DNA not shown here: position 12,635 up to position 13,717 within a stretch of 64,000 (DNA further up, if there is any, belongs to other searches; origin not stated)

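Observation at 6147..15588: GDP-type legionaminic/pseudaminic-like nonulosonic acid cluster with an N-formyltransferase-like gene and two Gfo/Idh/MocA oxidoreductases instead of an N-acetyltransferase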

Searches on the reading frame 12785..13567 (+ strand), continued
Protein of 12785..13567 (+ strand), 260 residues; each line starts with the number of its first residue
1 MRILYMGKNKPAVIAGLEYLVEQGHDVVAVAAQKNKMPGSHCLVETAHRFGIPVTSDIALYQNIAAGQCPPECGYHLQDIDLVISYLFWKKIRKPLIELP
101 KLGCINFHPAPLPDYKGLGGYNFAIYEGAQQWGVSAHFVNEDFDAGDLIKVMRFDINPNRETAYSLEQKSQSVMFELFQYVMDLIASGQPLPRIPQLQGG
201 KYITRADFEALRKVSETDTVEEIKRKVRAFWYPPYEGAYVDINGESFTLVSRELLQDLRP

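Call 36: find_encoding_contigs(protein=P0010, flank=9000, max_places=1)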
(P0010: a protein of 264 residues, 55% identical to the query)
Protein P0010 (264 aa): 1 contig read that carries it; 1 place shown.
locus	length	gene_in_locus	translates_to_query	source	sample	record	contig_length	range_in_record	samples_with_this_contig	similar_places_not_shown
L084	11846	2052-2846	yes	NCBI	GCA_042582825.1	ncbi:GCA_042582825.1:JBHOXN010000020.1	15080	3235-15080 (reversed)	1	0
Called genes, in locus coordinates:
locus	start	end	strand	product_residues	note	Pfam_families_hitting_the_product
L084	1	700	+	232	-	?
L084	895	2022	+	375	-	PF13439:Glyco_transf_4, PF13579:Glyco_trans_4_4 (weak), PF00534:Glycos_transf_1, PF13692:Glyco_trans_1_4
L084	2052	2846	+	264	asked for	PF00551:Formyl_trans_N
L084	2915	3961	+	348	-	PF01370:Epimerase, PF04321:RmlD_sub_bind, PF16363:GDP_Man_Dehyd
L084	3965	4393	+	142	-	PF07883:Cupin_2 (faint)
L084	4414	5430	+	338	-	PF01408:GFO_IDH_MocA, PF22725:GFO_IDH_MocA_C3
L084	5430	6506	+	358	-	PF00155:Aminotran_1_2, PF01041:DegT_DnrJ_EryC1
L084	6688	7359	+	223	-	PF13489:Methyltransf_23, PF13847:Methyltransf_31, PF08241:Methyltransf_11, PF08242:Methyltransf_12, PF13649:Methyltransf_25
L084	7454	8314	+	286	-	PF01209:Ubie_methyltran, PF13489:Methyltransf_23, PF05175:MTS, PF02390:Methyltransf_4, PF13847:Methyltransf_31, PF08241:Methyltransf_11, PF08242:Methyltransf_12, PF13649:Methyltransf_25, +2 more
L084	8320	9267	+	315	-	PF00535:Glycos_transf_2, PF10111:Glyco_tranf_2_2, PF13641:Glyco_tranf_2_3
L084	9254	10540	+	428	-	PF13439:Glyco_transf_4, PF13579:Glyco_trans_4_4, PF20706:GT4-conflict, PF00534:Glycos_transf_1, PF13692:Glyco_trans_1_4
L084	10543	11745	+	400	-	PF13692:Glyco_trans_1_4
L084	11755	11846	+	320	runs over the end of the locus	PF00535:Glycos_transf_2, PF10111:Glyco_tranf_2_2, PF13641:Glyco_tranf_2_3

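Call 42: predict_structure(alignment_id=A1)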
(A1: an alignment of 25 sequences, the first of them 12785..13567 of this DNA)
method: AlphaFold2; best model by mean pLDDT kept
length: 260 residues; sequences in the alignment: 25
mean_pLDDT: 92.7   pTM: 0.90
mean pLDDT of the five models: 92.7, 91.5, 91.3, 90.2, 85.7
residues with pLDDT >= 90: 215; 70-90: 38; 50-70: 7; < 50: 0
segments of 3 or more residues with pLDDT < 50: none
pLDDT, mean of each block of 10 residues (from residue 1): 96 97 98 75 93 94 85 88 92 93 97 94 96 97 94 96 95 98 97 92 95 96 95 88 94 76
secondary structure, 60 per line:
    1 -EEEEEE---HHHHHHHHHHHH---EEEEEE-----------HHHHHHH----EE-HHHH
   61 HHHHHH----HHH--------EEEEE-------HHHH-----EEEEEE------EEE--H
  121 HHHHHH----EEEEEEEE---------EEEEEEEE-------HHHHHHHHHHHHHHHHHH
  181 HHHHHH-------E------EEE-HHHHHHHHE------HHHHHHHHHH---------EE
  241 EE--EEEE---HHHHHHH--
elements in order: E2-7 H11-22 E26-31 H43-49 H57-66 E82-86 H94-97 E103-108 E115-117 H120-126 E131-138 E148-155 H163-186 E201-203 H205-212 H220-229 E239-242 E245-248 H252-258

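Call 46: fold_search(model_id=the predicted structure, library=pdb)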
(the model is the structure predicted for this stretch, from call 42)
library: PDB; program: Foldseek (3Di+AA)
matches with E <= 10: 988; with E <= 0.001: 159
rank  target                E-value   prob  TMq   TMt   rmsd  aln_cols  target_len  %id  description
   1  5vyt_B                9.3e-21  1.00  0.79  0.81   3.3       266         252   21  Crystal structure of the WbkC N-formyltransferase (F142A variant) from Brucella melitensis (released 2017-07-05)
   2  5vyr_B                3.7e-19  1.00  0.78  0.82   3.2       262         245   22  Crystal structure of the WbkC formyl transferase from Brucella melitensis (released 2017-07-05)
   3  5vys_B                4.5e-19  1.00  0.79  0.84   2.9       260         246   23  Crystal structure of the WbkC N-formyltransferase (C47S variant) from Brucella melitensis (released 2017-07-05)
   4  5vyu_B                4.5e-19  1.00  0.77  0.82   3.1       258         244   22  Crystal structure of the WbkC N-formyltransferase from Brucella melitensis in complex with GDP-perosaminea and N-10-fo (released 2017-07-05)
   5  4iqf_C                4.6e-18  1.00  0.74  0.62   3.8       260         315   25  Crystal Structure of Methyionyl-tRNA Formyltransferase from Bacillus anthracis (released 2013-01-23)
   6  5vyt_D                7.6e-18  1.00  0.78  0.81   4.0       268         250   21  Crystal structure of the WbkC N-formyltransferase (F142A variant) from Brucella melitensis (released 2017-07-05)
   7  5vyt_C                1.0e-17  1.00  0.78  0.79   4.0       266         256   22  Crystal structure of the WbkC N-formyltransferase (F142A variant) from Brucella melitensis (released 2017-07-05)
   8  2cfi                  1.1e-17  1.00  0.76  0.65   4.2       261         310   23  The hydrolase domain of human 10-FTHFD in complex with 6- formyltetrahydropterin (released 2006-03-14)
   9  4iqf_A                1.2e-17  1.00  0.74  0.62   3.7       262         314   24  Crystal Structure of Methyionyl-tRNA Formyltransferase from Bacillus anthracis (released 2013-01-23)
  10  1fmt_B                1.2e-17  1.00  0.75  0.65   3.8       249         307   22  METHIONYL-TRNAFMET FORMYLTRANSFERASE FROM ESCHERICHIA COLI (released 1998-01-28)
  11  4qpc                  1.7e-17  1.00  0.74  0.63   3.4       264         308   22  Crystal structure of the hydrolase domain of 10-formyltetrahydrofolate dehydrogenase (Y200A) from zebrafish (released 2015-04-15)
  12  3r8x                  1.9e-17  1.00  0.74  0.63   3.9       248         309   20  Crystal Structure of Methionyl-tRNA Formyltransferase from Yersinia pestis complexed with L-methionine (released 2011-04-13)
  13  3tqq                  2.1e-17  1.00  0.72  0.63   3.4       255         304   22  Structure of the methionyl-tRNA formyltransferase (fmt) from Coxiella burnetii (released 2011-09-28)
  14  5j63_B                2.5e-17  1.00  0.76  0.67   3.3       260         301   20  Crystal Structure of the N-terminal N-formyltransferase Domain (residues 1-306) of Escherichia coli Arna in Complex wi (released 2016-05-25)
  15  4iqf_B                2.5e-17  1.00  0.74  0.62   3.5       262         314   27  Crystal Structure of Methyionyl-tRNA Formyltransferase from Bacillus anthracis (released 2013-01-23)
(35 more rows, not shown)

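Call 55: find_related_loci(query=A1, collection=metagenome_contigs, flank=10000)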
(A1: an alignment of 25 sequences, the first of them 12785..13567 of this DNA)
Query A1 (260 aa) in metagenome_contigs; peptide patterns used: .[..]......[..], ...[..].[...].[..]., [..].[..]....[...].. (x = any residue, [..] = any of these).
600 stretches matched a pattern (row limit reached: there are more); 527 encode a relative of the query (tblastn E <= 1e-3); the best 80 are kept; 80 distinct loci.
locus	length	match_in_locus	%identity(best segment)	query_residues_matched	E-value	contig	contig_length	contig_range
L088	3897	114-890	55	1-258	3e-96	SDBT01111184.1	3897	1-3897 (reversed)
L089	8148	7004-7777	54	1-258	5e-94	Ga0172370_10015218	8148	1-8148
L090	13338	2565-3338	54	1-258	5e-94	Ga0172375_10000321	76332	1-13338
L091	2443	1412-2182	56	1-258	9e-97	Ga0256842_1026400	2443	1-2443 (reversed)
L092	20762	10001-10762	52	1-259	3e-92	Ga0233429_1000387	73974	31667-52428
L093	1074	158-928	53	1-258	2e-100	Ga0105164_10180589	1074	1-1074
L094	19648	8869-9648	53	1-258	1e-91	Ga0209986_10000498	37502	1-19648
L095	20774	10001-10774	54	1-258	5e-91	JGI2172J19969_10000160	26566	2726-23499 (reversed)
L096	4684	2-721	57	19-258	6e-89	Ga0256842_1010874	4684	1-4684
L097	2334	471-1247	49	1-258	2e-90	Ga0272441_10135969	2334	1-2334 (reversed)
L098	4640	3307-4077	50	1-258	4e-86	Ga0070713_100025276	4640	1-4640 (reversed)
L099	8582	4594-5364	50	1-258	6e-85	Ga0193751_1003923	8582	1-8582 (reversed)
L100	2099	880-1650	49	1-258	6e-88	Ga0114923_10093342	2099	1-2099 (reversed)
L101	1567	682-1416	49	1-257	4e-88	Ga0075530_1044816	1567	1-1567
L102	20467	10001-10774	49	1-256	1e-82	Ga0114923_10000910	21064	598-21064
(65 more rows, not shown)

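Call 59: search_protein_families(library=pfam, proteins=[L090:4402-5790:+, L090:5802-6524:+, L090:6511-7299:+, L090:7314-8234:+, L090:8191-8901:+, L090:8898-10088:+, L090:10061-11161:+, L090:11172-12149:+, L089:101-751:+, L089:2072-3646:+])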
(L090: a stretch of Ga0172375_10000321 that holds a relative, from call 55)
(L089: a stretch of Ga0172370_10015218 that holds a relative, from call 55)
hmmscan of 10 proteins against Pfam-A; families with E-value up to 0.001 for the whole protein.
L090:4402-5790:+ (462 aa): 3 families
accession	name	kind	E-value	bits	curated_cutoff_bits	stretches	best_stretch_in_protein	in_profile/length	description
PF04055.27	Radical_SAM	-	3.8e-19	69.9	29.5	1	196-355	1-165/166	Radical SAM superfamily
PF02310.24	B12-binding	-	5.3e-19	68.7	32.1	1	17-127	13-120/121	B12 binding domain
PF19864.5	Radical_SAM_N2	-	0.00076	19.4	29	0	82-133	79-127/151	Radical SAM proteins, N-terminal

L090:5802-6524:+ (240 aa): 1 family
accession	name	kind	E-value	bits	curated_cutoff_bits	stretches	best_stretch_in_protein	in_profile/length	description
PF02348.25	CTP_transf_3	-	5.2e-21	75.9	22.6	1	7-184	4-170/217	Cytidylyltransferase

L090:6511-7299:+ (262 aa): 4 families
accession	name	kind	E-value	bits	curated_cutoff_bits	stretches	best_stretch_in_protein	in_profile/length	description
PF13561.12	adh_short_C2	-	6.1e-43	147.5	27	1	23-260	8-236/236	Enoyl-(Acyl carrier protein) reductase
PF00106.31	adh_short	-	4.1e-32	111.7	26.6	1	12-206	1-182/195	short chain dehydrogenase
PF01370.27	Epimerase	-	5.4e-06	26.4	20.9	1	14-226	1-192/240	NAD dependent epimerase/dehydratase family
PF08659.16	KR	-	0.00024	21.5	22.6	1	14-93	3-86/180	KR domain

L090:7314-8234:+ (306 aa): 7 families
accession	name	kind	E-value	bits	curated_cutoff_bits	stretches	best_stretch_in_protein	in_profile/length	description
PF00977.27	His_biosynth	-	3e-64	217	23.6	1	5-232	1-225/228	Histidine biosynthesis protein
PF01207.24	Dus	-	2.4e-09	37.2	20.4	1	63-122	173-232/311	Dihydrouridine synthase (Dus)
PF02581.23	TMP-TENI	-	3.1e-09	36.9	27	0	158-227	113-178/180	Thiamine monophosphate synthase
PF03060.21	NMO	-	1.2e-08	35.1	28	0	155-229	146-225/331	Nitronate monooxygenase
PF05690.20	ThiG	-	8.4e-06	25.7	23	0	63-116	167-217/247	Thiazole biosynthesis protein ThiG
PF01180.27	DHO_dh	-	3e-05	23.8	27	0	63-112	227-279/291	Dihydroorotate dehydrogenase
PF04309.18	G3P_antiterm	-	5.7e-05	23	27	0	64-102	129-167/173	Glycerol-3-phosphate responsive antiterminator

L090:8191-8901:+ (236 aa): 4 families
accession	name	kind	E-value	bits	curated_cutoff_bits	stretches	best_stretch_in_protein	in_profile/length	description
PF00117.34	GATase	-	3.5e-22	79.4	22.8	1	18-227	2-187/190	Glutamine amidotransferase class-I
PF01174.25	SNO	-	8.6e-08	32.7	27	1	28-119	10-100/188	SNO glutamine amidotransferase family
PF07685.20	GATase_3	-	1.7e-07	31.5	27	1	32-117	18-113/196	CobB/CobQ-like glutamine amidotransferase domain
PF07722.19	Peptidase_C26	-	1.7e-05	25.1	20.5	1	76-213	95-219/219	Peptidase C26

L090:8898-10088:+ (396 aa): 0 families

L090:10061-11161:+ (366 aa): 3 families
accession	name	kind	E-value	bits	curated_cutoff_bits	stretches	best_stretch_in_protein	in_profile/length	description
PF00483.29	NTP_transferase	-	8.1e-29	101.4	21.2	1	144-362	3-238/245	Nucleotidyl transferase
PF00571.33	CBS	-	1.1e-13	51.7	24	2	25-69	12-56/57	CBS domain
PF12804.13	NTP_transf_3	-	1.5e-06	28.9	27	1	143-278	1-130/160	MobA-like NTP transferase domain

L090:11172-12149:+ (325 aa): 2 families
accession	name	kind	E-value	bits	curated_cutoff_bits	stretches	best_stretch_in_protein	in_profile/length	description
PF00685.33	Sulfotransfer_1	-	5.3e-09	36.3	22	1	115-275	54-185/255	Sulfotransferase domain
PF13469.12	Sulfotransfer_3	-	4e-06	27.7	27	0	229-270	173-214/216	Sulfotransferase family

L089:101-751:+ (216 aa): 2 families
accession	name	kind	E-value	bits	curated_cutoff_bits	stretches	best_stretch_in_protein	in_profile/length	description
PF01061.29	ABC2_membrane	-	2.5e-11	44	26.9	1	2-176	33-210/211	ABC-2 type transporter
PF11391.13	DUF2798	-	0.00019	21.9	23.5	1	104-155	1-50/59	Protein of unknown function (DUF2798)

L089:2072-3646:+ (524 aa): 1 family
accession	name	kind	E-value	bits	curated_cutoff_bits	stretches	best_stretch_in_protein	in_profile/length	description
PF05159.20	Capsule_synth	-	4.8e-07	30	20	1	371-433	211-272/310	Capsule polysaccharide biosynthesis protein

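Call 60: search_dna_similar(query=window:12785-13567:+, collection=plasmids, mode=protein, max_evalue=1e-8, max_rows=30)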
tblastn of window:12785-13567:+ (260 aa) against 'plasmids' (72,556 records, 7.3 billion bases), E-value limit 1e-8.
Records with a match: 79; places in all: 81; records where one place covers at least 80% of the query: 48.
Best place of each record, by identity: <60% 79.
By first word of the organism name: Sinorhizobium 22; Roseibium 6; Labrenzia 4; Ensifer 3; Streptomyces 3; Ruegeria 3; Rhodococcus 3; Bacillus 2; Rhizobium 2; Azospirillum 2; and 28 more.
By predicted mobility (MOB-suite, as given by PLSDB): non-mobilizable 55; mobilizable 18; conjugative 6.
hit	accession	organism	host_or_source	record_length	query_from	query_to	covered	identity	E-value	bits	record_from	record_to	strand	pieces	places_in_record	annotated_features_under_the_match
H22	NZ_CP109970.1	Agrobacterium salinitolerans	-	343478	28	257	88%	31.6%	7e-17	87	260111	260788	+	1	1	formyltransferase family protein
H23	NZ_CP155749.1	Sphingomonas parapaucimobilis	Chinese cabbage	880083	1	255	98%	27.8%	4e-10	67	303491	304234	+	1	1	fmt: methionyl-tRNA formyltransferase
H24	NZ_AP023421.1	Pusillibacter faecalis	Homo sapiens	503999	1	249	96%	28.0%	4e-13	76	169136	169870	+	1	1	fmt: methionyl-tRNA formyltransferase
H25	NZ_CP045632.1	Roseibium aggregatum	-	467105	1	252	97%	27.3%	6e-18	90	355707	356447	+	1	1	methionyl-tRNA formyltransferase | sugar transferase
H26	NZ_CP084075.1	Fusobacterium vincentii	-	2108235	78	259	70%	37.4%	4e-35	140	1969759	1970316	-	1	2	none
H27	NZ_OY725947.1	Bacteroides finegoldii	-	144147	1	246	95%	27.6%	2e-9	65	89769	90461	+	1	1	fmt: methionyl-tRNA formyltransferase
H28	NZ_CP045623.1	Roseibium aggregatum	-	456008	1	252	97%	26.9%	6e-18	90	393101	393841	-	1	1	formyltransferase family protein | sugar transferase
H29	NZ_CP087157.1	Roseibium aggregatum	cell culture,seawater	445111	1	252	97%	26.9%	1e-17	89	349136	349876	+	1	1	methionyl-tRNA formyltransferase | sugar transferase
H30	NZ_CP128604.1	Roseibium aggregatum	cell culture,marine biofilms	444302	1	252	97%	26.9%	2e-17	89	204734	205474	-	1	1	methionyl-tRNA formyltransferase | sugar transferase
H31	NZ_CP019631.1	Roseibium algicola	Rhodosorus marinus,cell culture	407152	1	252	97%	26.9%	3e-17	88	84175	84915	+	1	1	methionyl-tRNA formyltransferase | sugar transferase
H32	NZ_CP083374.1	Ensifer canadensis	Melilotus albus,Cell Culture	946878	1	240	92%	28.2%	5e-10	67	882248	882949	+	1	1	methionyl-tRNA formyltransferase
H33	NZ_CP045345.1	Labrenzia sp. THAF187b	pure culture,Surface of a polyethylene ...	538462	1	252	97%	26.7%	2e-17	89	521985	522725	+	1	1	formyltransferase family protein | sugar transferase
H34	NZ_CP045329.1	Labrenzia sp. THAF191b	pure culture,Surface of a polyethylene ...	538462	1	252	97%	26.7%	2e-17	89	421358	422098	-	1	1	formyltransferase family protein | sugar transferase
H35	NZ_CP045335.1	Labrenzia sp. THAF191a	pure culture,Surface of a polyethylene ...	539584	1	252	97%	26.7%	2e-17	89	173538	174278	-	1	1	formyltransferase family protein | sugar transferase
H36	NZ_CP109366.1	Streptomyces sp. NBC_01558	-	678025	17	250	90%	28.7%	4e-11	70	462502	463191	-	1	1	methionyl-tRNA formyltransferase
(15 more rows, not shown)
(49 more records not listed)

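Call 61: get_annotated_region(hit=H26, flank=12000)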
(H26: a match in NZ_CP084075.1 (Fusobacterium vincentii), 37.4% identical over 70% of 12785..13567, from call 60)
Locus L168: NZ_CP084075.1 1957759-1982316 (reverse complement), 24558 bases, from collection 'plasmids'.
description: Fusobacterium vincentii strain SB055 plasmid pSB055A, complete sequence
organism: Fusobacterium vincentii (NCBI taxid 155615)
taxonomy: Bacteria; Fusobacteriota; Fusobacteriia; Fusobacteriales; Fusobacteriaceae; Fusobacterium; Fusobacterium vincentii
host: -; source: -; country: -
typing (MOB-suite, as given by PLSDB): non-mobilizable
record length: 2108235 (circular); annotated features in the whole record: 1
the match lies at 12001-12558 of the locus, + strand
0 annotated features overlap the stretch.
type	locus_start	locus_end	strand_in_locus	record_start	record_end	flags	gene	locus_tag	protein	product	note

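Call 92: predict_structure(alignment_id=A2)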
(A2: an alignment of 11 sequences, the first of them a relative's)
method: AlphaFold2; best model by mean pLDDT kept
length: 332 residues; sequences in the alignment: 11
mean_pLDDT: 90.4   pTM: 0.90
mean pLDDT of the five models: 90.4, 90.2, 89.4, 88.5, 88.5
residues with pLDDT >= 90: 246; 70-90: 64; 50-70: 21; < 50: 1
segments of 3 or more residues with pLDDT < 50: none
pLDDT, mean of each block of 10 residues (from residue 1): 95 95 96 80 82 95 87 95 95 94 96 95 93 95 89 91 97 91 57 91 97 80 96 88 90 77 91 93 88 96 96 97 91 67
secondary structure, 60 per line:
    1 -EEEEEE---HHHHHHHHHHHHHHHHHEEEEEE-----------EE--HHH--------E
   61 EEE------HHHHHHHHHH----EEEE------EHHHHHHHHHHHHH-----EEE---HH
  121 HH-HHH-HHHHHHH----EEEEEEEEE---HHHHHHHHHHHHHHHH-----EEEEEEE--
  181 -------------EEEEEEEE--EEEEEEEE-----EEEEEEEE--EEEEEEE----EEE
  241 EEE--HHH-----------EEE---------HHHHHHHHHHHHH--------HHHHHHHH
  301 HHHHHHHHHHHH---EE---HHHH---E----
elements in order: E2-7 H11-27 E28-33 E60-63 H70-79 E84-87 H95-107 E113-115 H119-122 H128-134 E139-147 H151-166 E172-178 E194-201 E204-211 E217-224 E227-233 E238-243 E260-262 H272-284 H293-312 H321-324
